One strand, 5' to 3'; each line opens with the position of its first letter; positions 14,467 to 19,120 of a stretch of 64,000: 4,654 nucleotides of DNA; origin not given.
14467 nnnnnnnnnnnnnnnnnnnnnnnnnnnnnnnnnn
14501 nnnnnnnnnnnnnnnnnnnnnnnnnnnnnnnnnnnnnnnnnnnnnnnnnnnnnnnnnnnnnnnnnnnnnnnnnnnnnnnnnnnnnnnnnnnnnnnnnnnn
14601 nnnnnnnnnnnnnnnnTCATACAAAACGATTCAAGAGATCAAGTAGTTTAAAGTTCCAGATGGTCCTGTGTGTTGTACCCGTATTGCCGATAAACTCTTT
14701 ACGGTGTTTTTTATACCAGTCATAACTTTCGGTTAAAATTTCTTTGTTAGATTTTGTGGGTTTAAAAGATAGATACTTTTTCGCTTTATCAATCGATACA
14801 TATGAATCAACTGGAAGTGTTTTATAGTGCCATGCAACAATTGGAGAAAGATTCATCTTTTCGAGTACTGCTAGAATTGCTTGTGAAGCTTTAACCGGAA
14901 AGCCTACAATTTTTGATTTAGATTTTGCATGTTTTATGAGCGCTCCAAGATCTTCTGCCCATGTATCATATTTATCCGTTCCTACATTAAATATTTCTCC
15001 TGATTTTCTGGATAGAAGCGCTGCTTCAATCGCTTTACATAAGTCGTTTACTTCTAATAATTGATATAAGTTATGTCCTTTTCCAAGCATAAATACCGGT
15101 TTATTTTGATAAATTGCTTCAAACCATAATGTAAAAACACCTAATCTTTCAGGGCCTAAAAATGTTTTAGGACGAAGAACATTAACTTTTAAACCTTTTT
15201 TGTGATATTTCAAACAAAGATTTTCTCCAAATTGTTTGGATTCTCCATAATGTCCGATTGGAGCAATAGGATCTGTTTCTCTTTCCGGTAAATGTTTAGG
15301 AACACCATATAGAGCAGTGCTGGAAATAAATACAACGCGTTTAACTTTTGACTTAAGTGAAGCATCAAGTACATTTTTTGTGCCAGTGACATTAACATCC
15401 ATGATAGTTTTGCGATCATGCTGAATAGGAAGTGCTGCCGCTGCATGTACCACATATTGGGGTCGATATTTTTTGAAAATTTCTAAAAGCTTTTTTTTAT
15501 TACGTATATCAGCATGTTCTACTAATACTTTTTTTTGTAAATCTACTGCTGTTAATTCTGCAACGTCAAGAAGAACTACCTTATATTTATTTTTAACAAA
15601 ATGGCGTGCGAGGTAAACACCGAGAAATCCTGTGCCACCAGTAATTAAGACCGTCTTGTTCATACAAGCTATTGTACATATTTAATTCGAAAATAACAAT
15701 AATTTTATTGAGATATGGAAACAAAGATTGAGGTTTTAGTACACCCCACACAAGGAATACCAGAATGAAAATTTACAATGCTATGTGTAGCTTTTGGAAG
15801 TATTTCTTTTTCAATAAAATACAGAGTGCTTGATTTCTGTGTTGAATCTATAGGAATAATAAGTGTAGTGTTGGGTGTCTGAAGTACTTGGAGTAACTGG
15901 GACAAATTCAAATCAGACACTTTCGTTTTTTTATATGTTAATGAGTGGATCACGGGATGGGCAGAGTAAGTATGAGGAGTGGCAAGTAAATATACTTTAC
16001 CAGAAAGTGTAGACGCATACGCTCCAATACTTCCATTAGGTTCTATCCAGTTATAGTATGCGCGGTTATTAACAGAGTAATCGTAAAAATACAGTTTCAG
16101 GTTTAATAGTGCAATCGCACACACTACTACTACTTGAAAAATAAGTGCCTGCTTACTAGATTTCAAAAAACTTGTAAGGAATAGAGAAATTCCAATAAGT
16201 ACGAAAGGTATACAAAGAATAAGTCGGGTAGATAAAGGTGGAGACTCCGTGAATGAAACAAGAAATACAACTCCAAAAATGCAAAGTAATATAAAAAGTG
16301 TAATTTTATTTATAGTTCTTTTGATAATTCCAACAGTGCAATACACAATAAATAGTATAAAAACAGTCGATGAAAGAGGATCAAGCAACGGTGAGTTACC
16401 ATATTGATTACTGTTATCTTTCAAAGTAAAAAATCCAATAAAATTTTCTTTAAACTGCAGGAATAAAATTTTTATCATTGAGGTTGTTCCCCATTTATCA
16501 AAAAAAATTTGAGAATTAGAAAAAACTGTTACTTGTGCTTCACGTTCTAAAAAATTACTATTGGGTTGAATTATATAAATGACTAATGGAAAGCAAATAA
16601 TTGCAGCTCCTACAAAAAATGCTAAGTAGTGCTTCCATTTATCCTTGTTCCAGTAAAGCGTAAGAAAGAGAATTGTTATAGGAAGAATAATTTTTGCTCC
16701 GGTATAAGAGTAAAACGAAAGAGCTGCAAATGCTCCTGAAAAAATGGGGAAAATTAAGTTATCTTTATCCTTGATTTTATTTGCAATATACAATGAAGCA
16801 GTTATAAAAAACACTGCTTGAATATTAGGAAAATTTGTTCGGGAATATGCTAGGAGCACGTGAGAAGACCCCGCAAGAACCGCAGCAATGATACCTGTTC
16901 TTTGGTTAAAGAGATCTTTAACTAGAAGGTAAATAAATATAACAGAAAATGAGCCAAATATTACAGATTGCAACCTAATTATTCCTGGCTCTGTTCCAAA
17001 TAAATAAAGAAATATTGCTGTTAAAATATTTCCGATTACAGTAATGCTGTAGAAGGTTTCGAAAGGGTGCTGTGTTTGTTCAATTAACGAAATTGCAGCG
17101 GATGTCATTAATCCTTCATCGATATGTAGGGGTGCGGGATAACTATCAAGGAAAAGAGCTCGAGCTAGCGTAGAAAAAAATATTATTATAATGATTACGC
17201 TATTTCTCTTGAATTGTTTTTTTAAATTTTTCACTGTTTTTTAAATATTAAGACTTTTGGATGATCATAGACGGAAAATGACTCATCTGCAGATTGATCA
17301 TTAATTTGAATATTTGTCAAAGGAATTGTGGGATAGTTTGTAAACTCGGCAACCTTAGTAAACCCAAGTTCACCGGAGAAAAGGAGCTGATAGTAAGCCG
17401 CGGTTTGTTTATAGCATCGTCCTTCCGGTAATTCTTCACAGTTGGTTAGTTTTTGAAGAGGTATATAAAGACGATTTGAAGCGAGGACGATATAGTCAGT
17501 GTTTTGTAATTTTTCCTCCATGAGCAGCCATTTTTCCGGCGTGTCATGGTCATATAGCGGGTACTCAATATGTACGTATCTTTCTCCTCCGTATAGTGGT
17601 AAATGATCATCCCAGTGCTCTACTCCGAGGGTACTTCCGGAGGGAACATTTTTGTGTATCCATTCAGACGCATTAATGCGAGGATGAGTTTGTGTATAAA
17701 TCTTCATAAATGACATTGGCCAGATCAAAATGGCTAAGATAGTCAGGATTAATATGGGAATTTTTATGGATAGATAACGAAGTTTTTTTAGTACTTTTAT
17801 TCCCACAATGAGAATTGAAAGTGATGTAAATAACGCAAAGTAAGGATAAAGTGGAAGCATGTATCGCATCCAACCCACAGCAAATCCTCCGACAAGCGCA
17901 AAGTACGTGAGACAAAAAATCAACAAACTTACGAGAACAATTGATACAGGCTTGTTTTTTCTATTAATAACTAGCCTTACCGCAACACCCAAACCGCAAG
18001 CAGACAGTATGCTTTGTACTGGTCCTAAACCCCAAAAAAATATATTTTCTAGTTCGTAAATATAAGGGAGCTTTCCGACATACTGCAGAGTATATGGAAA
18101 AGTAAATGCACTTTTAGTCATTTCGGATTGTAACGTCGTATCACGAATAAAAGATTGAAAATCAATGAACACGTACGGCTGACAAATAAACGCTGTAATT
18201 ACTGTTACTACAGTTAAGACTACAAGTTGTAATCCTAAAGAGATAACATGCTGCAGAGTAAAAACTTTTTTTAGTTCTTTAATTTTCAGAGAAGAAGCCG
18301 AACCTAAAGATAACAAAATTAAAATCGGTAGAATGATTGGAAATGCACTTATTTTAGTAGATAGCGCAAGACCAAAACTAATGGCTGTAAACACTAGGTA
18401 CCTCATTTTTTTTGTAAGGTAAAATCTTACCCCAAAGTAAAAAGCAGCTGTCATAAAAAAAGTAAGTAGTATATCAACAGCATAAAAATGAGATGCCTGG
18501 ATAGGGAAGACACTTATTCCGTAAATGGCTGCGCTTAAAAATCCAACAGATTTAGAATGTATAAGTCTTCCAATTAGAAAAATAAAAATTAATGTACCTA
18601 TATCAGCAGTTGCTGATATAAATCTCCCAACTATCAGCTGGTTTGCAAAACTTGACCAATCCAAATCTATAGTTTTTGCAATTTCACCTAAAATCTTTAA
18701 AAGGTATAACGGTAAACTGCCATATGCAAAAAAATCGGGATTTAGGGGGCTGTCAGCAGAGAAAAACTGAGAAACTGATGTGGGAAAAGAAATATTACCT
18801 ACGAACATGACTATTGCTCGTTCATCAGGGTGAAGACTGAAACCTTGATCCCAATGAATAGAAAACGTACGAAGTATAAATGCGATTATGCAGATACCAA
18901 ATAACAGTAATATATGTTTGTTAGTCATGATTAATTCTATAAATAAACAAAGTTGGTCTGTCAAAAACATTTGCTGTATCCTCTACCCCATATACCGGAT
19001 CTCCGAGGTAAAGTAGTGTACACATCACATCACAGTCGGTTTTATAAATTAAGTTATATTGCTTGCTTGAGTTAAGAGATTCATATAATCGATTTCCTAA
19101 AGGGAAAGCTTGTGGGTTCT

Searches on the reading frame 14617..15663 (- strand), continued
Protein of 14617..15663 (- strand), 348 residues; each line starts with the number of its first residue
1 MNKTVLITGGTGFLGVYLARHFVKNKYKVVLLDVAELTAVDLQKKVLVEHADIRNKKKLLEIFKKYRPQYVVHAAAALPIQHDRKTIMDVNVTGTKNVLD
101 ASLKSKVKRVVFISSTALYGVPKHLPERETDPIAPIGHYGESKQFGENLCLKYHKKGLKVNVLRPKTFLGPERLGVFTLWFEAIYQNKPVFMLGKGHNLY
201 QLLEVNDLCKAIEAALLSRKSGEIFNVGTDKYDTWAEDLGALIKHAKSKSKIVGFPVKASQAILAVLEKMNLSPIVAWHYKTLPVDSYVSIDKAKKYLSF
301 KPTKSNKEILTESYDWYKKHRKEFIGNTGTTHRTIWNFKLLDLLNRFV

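Call 117: get_annotated_region(hit=H43, flank=9000)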
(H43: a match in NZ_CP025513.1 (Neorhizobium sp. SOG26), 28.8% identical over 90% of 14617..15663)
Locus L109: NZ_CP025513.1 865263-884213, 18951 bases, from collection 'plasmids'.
description: Neorhizobium sp. SOG26 plasmid unnamed2, complete sequence
organism: Neorhizobium sp. SOG26 (NCBI taxid 2060726)
taxonomy: Bacteria; Pseudomonadota; Alphaproteobacteria; Hyphomicrobiales; Rhizobiaceae; Neorhizobium; Neorhizobium sp. SOG26
host: -; source: Oryza glumipatula,Whole organism,Seeds,Seeds; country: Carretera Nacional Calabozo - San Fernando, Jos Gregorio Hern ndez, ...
typing (MOB-suite, as given by PLSDB): non-mobilizable
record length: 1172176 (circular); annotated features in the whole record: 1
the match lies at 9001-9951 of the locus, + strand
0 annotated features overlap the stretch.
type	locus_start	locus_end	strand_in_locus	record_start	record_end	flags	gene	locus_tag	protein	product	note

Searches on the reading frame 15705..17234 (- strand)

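Call 7: search_protein_families(library=pfam, proteins=[window:15705-17234:-], max_evalue=0.01)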
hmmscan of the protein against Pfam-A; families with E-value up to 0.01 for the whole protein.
window:15705-17234:- (509 aa): 1 family
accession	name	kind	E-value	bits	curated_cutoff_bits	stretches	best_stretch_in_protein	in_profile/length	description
PF13231.12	PMT_2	-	2.8e-15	57.3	26.1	1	70-219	8-159/160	Dolichyl-phosphate-mannose-protein mannosyltransferase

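Call 40: search_protein_families(library=ncbifam, proteins=[window:15705-17234:-], max_evalue=0.001)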
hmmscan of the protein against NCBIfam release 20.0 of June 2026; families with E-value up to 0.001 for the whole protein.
window:15705-17234:- (509 aa): 1 family
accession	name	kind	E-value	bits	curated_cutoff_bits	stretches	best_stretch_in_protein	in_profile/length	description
TIGR03663.1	TIGR03663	subfamily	2.3e-10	40.1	126.25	1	13-200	3-183/435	flippase activity-associated protein Agl23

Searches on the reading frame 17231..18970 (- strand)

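Call 7: search_protein_families(library=pfam, proteins=[window:17231-18970:-], max_evalue=0.01)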
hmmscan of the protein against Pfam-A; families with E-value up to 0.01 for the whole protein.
window:17231-18970:- (579 aa): 2 families
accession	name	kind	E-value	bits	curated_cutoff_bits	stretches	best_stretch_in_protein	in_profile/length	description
PF13231.12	PMT_2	-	9.9e-11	42.5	26.1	1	110-232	19-140/160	Dolichyl-phosphate-mannose-protein mannosyltransferase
PF02366.24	PMT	-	2.6e-10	40.7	22.7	1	104-261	74-237/245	Dolichyl-phosphate-mannose-protein mannosyltransferase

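Call 40: search_protein_families(library=ncbifam, proteins=[window:17231-18970:-], max_evalue=0.001)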
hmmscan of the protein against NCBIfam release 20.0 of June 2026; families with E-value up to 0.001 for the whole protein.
window:17231-18970:- (579 aa): 1 family
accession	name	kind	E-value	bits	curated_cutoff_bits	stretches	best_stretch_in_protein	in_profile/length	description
TIGR03663.1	TIGR03663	subfamily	0.00022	20.4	126.25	1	115-396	73-349/435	flippase activity-associated protein Agl23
